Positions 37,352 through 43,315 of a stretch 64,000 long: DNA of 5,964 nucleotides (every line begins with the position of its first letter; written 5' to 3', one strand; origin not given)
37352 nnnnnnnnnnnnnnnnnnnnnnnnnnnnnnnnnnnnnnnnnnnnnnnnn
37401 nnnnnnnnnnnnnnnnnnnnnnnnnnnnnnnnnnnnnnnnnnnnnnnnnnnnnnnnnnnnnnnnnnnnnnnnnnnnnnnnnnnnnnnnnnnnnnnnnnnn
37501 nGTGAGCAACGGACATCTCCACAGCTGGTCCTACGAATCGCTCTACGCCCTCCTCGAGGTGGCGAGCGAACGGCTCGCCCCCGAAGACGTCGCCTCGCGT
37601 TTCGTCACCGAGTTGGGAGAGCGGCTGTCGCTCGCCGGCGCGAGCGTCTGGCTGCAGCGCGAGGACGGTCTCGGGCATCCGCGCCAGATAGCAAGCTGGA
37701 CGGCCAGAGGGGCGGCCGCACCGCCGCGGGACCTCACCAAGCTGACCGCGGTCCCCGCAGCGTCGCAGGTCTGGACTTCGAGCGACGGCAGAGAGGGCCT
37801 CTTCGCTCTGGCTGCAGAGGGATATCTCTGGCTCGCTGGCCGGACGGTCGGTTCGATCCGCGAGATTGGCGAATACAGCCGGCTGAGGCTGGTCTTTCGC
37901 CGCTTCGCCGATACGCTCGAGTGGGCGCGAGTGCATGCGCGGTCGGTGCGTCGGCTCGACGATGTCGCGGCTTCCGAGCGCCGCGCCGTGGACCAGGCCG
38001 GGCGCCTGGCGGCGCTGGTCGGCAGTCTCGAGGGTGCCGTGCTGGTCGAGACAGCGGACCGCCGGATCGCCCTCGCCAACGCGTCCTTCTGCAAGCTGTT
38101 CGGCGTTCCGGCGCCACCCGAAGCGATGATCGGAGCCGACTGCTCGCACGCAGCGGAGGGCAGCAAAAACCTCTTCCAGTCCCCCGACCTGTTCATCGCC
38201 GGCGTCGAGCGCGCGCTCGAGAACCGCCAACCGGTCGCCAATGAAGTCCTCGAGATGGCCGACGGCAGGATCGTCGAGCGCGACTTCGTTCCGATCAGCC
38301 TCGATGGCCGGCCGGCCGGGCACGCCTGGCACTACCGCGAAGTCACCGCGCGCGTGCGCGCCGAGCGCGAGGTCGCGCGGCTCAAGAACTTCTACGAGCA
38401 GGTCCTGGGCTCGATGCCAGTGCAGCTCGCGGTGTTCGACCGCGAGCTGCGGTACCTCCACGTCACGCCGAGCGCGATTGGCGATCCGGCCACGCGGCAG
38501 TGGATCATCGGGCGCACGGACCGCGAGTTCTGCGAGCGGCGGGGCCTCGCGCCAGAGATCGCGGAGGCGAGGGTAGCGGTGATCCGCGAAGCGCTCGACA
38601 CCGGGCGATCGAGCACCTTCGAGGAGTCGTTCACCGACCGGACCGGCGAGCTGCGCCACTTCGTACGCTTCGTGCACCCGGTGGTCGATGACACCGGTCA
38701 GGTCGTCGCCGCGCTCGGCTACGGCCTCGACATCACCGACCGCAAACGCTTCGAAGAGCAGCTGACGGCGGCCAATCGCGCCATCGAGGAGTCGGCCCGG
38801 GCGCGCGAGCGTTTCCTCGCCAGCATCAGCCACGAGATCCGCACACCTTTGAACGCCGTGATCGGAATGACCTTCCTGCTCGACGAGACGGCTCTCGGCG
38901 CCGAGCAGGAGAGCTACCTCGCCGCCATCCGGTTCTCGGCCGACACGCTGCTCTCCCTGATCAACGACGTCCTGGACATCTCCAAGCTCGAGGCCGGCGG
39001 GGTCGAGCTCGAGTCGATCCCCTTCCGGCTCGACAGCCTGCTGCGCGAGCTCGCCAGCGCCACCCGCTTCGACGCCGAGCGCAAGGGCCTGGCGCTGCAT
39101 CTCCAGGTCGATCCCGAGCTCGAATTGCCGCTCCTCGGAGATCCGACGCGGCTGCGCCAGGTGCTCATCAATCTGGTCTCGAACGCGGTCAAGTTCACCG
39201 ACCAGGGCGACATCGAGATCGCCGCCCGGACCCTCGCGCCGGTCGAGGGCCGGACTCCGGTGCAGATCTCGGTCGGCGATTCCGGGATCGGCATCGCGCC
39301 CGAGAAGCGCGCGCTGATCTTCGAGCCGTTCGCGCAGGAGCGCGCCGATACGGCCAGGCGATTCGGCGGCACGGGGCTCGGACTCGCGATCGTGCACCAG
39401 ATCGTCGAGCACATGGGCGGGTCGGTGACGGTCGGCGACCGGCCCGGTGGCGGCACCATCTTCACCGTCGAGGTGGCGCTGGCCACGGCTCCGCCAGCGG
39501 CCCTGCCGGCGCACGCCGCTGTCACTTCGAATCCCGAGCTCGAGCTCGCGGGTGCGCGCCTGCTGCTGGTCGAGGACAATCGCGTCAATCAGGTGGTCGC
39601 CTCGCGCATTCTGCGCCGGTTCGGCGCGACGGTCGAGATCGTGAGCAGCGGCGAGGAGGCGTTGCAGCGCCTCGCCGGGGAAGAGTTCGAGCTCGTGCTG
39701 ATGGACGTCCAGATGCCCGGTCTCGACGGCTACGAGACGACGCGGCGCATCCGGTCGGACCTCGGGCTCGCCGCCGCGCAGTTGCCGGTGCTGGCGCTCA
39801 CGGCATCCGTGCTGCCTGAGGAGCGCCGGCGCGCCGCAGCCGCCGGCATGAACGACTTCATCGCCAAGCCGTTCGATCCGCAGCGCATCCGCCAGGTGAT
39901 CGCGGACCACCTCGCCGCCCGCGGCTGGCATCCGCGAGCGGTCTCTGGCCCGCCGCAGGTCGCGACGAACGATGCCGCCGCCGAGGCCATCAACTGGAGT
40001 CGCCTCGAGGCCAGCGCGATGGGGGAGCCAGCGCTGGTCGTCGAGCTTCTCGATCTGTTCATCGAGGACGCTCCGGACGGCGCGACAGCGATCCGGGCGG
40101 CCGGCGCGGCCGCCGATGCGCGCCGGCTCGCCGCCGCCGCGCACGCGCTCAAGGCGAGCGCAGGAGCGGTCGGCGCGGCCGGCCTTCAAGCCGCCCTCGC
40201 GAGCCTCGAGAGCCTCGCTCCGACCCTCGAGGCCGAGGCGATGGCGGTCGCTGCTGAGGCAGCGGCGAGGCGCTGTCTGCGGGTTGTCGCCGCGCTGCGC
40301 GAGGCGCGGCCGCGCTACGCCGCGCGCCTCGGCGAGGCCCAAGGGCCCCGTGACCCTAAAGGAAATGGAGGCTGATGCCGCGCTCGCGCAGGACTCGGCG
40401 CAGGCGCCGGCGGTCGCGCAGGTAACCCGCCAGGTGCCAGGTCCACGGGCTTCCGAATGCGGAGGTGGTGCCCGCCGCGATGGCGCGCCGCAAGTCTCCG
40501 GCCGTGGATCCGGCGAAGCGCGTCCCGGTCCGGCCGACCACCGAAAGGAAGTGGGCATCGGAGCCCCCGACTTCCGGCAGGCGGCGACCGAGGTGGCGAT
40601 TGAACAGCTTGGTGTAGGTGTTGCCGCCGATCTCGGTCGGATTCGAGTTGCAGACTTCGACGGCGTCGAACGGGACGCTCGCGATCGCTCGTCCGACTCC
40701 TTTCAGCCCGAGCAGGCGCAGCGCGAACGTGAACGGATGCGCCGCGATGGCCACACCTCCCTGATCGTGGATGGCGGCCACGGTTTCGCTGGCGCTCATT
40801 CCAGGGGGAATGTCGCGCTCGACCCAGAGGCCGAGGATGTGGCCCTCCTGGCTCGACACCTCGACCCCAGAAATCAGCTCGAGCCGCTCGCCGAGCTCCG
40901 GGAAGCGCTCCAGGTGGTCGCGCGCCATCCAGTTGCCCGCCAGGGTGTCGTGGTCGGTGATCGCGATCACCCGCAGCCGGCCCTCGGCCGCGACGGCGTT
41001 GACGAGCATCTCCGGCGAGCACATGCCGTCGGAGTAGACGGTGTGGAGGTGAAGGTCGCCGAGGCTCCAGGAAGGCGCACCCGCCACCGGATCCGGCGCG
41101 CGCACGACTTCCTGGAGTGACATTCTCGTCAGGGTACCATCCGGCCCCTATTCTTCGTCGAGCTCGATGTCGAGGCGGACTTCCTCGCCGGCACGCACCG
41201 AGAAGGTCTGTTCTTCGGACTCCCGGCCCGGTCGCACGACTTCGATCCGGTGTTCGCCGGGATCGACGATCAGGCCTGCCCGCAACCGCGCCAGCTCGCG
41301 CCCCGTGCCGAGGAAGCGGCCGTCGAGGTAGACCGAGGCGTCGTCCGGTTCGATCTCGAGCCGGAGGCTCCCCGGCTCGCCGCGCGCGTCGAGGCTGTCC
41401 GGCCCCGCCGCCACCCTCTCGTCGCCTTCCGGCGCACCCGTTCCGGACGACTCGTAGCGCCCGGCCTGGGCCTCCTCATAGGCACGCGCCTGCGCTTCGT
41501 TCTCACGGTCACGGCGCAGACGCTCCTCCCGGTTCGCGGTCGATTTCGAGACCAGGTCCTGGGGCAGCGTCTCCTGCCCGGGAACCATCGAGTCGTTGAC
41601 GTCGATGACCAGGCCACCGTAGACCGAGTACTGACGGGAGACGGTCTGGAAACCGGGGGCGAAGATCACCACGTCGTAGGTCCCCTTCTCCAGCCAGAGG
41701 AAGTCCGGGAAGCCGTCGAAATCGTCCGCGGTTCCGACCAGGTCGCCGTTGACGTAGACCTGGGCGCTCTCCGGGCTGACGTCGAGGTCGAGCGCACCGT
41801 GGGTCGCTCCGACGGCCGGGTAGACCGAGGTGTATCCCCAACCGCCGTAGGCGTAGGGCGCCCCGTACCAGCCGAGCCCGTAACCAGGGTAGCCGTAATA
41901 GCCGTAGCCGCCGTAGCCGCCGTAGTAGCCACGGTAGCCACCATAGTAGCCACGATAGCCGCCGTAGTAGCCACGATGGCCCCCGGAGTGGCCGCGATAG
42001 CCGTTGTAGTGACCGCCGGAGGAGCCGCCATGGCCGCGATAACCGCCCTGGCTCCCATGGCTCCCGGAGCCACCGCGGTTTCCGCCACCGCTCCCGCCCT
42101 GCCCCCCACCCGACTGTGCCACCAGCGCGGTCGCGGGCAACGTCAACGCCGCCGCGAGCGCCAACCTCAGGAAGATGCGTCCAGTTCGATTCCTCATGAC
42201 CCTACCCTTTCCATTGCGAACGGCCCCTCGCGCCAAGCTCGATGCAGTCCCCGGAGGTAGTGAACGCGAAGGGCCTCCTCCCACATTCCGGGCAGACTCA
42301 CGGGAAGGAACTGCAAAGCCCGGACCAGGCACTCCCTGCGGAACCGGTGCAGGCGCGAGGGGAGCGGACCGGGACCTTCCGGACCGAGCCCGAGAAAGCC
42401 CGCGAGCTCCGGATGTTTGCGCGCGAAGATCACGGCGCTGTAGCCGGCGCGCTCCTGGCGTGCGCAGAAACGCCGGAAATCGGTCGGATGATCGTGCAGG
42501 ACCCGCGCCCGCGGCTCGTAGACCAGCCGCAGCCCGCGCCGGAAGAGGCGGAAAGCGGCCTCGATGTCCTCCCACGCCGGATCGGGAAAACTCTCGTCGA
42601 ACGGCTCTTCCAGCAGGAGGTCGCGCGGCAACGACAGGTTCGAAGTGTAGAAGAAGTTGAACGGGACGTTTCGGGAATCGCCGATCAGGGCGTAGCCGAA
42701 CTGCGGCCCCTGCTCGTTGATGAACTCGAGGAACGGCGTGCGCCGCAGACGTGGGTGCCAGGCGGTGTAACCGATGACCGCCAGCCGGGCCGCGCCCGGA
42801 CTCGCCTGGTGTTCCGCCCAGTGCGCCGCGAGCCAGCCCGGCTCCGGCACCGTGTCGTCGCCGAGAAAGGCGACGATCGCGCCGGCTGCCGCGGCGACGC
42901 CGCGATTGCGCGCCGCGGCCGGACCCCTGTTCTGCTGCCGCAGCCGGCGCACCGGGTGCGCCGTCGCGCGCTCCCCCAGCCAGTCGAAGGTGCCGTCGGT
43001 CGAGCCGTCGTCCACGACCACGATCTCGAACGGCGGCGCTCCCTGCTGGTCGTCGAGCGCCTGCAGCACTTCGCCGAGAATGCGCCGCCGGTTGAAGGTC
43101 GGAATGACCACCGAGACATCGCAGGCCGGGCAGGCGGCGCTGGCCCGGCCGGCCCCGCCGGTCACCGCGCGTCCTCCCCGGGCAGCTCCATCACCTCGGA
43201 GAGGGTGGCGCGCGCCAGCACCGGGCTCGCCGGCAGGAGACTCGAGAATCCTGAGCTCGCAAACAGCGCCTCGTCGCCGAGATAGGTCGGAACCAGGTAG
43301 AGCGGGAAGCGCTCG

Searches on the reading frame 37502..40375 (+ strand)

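Call 34: search_protein_families(library=pfam, proteins=[window:37502-40375:+], max_evalue=0.001)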
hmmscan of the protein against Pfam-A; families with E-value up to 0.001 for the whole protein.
window:37502-40375:+ (957 aa): 8 families
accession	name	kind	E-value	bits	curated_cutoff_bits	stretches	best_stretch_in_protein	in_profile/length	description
PF02518.31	HATPase_c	-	6e-30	104.4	26.4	1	546-660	1-109/111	Histidine kinase-, DNA gyrase B-, and HSP90-like ATPase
PF00072.30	Response_reg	-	1.1e-24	87.2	30.2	1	688-800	2-110/111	Response regulator receiver domain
PF08448.16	PAS_4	-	1.4e-21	77.3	23.1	2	304-416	3-110/110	PAS fold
PF00512.31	HisKA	-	7.4e-20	71.2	26.9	1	434-499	1-66/66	His Kinase A (phospho-acceptor) domain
PF01627.28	Hpt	-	3.9e-08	33.9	24.6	1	848-932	1-81/84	Hpt domain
PF13426.13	PAS_9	-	1.2e-06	29.1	27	0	335-413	31-103/103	PAS domain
PF00989.32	PAS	-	7.9e-06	26.3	22.6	0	168-211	2-43/113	PAS fold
PF13188.13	PAS_8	-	0.00029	21.1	21.8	0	168-212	2-41/65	PAS domain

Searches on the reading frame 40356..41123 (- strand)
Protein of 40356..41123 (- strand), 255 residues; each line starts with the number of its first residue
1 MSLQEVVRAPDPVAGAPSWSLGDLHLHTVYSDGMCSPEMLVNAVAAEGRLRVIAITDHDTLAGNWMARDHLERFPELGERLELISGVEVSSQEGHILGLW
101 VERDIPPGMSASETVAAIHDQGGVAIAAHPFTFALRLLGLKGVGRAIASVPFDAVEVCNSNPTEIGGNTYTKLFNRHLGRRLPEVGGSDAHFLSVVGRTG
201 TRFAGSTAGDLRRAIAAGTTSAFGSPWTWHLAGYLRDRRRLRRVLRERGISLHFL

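Call 9: search_protein_families(library=pfam, proteins=[window:40356-41123:-], max_evalue=0.001)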
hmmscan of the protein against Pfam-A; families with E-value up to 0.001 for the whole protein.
window:40356-41123:- (255 aa): 2 families
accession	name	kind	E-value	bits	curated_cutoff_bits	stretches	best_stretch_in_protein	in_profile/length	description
PF13263.12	PHP_C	-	5.8e-08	32.6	21.3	1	180-220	14-56/56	PHP-associated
PF02811.25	PHP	-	7e-08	33.4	26.4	1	23-93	1-67/164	PHP domain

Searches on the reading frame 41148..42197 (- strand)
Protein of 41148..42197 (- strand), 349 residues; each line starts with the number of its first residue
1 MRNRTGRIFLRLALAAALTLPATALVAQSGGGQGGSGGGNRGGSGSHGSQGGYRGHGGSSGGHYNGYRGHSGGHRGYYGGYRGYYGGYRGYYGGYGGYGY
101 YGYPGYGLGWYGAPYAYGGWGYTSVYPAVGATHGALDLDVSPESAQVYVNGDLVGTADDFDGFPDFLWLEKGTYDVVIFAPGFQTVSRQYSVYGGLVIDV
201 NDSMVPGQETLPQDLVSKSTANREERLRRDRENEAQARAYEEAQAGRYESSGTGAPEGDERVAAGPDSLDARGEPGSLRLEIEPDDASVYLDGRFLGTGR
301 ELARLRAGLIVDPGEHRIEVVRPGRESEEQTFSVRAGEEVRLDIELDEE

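Call 5: search_protein_families(library=pfam, proteins=[window:41148-42197:-], max_evalue=0.01)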
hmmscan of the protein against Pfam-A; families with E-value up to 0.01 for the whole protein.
window:41148-42197:- (349 aa): 3 families
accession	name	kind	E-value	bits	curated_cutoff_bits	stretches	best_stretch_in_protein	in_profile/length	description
PF08308.17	PEGA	-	1.8e-12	47.4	20.8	2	277-348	3-69/71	PEGA domain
PF13620.12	CarboxypepD_reg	-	2e-06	28.5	32.3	0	311-346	45-81/82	Carboxypeptidase regulatory-like domain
PF13715.12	CarbopepD_reg_2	-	0.0036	17.7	32.2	0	144-201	16-73/88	CarboxypepD_reg-like domain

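Call 6: search_protein_families(library=ncbifam, proteins=[window:41148-42197:-], max_evalue=0.01)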
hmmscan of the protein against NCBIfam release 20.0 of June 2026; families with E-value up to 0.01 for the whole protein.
window:41148-42197:- (349 aa): 0 families

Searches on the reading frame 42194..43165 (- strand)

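Call 5: search_protein_families(library=pfam, proteins=[window:42194-43165:-], max_evalue=0.01)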
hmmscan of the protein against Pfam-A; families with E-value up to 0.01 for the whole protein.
window:42194-43165:- (323 aa): 4 families
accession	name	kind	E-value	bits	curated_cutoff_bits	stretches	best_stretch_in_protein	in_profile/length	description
PF00535.33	Glycos_transf_2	-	4.5e-25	89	23.3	1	18-126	1-110/168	Glycosyl transferase family 2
PF13641.12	Glyco_tranf_2_3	-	2.6e-16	60.8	27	1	17-241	3-228/230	Glycosyltransferase like family 2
PF13632.12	Glyco_trans_2_3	-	4.9e-07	30.2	27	1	97-244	1-143/198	Glycosyl transferase family group 2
PF10111.15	Glyco_tranf_2_2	-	2e-06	28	27.3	1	18-105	1-92/276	Glycosyltransferase like family 2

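Call 6: search_protein_families(library=ncbifam, proteins=[window:42194-43165:-], max_evalue=0.01)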
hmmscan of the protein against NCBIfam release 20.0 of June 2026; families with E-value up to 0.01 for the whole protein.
window:42194-43165:- (323 aa): 24 families
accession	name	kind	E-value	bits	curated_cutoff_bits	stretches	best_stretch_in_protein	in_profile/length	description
NF041875.1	EPS_EpsD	equivalog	3.4e-51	174.6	370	1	17-253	1-236/325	exopolysaccharide biosynthesis glycosyltransferase EpsD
TIGR03965.1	mycofact_glyco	equivalog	6.2e-40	137.4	280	1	14-254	73-310/467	mycofactocin biosynthesis glycosyltransferase MftF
NF038302.1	EPS_HpsE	equivalog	7.8e-20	71.1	300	1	16-126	2-118/307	hormogonium polysaccharide biosynthesis glycosyltransferase HpsE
NF007482.0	PRK10073.1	equivalog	9.5e-17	61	423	1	16-105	7-96/334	glycosyltransferase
NF050819.1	PolSacchBiosHfsG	equivalog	1e-15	57.7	500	1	14-210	11-204/302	polysaccharide biosynthesis protein HfsG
TIGR03937.1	PgaC_IcaA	equivalog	4.3e-13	49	422.3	1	16-109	46-140/407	poly-beta-1,6-N-acetyl-D-glucosamine synthase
TIGR04283.1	glyco_like_mftF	equivalog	9.7e-13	48.2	182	1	17-114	1-92/221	TIGR04283 family arsenosugar biosynthesis glycosyltransferase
NF038299.1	EPS_HpsN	equivalog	1.4e-12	47.2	425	1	17-123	3-110/317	hormogonium polysaccharide biosynthesis glycosyltransferase HpsN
NF041394.1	GtaseAglG_Halo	equivalog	2.6e-12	46.6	440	1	16-248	2-242/304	glucosyl-dolichyl phosphate glucuronosyltransferase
NF047683.1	TeichurnBiosyTuaG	equivalog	3.9e-11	43.1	400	1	16-106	7-98/252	teichuronic acid biosynthesis protein TuaG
NF050050.1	ProtGlycPglI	equivalog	1.8e-08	34.2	500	1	16-105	3-94/306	GalNAc(5)-diNAcBac-PP-undecaprenol beta-1,3-glucosyltransferase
NF010496.0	PRK13915.1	equivalog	4e-07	29.4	262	1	15-105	31-127/307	glucosyl-3-phosphoglycerate synthase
TIGR04009.1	wcaE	equivalog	2.7e-06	26.8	369.2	1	45-103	33-91/248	colanic acid biosynthesis glycosyltransferase WcaE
NF045692.1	OglycostaseCruG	equivalog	3.8e-06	26.1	600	1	15-90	41-115/386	2'-O-glycosyltransferase CruG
TIGR03469.1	HpnB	hypoth_equivalog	5.2e-06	25.7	379.25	1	15-70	44-99/386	hopene-associated glycosyltransferase HpnB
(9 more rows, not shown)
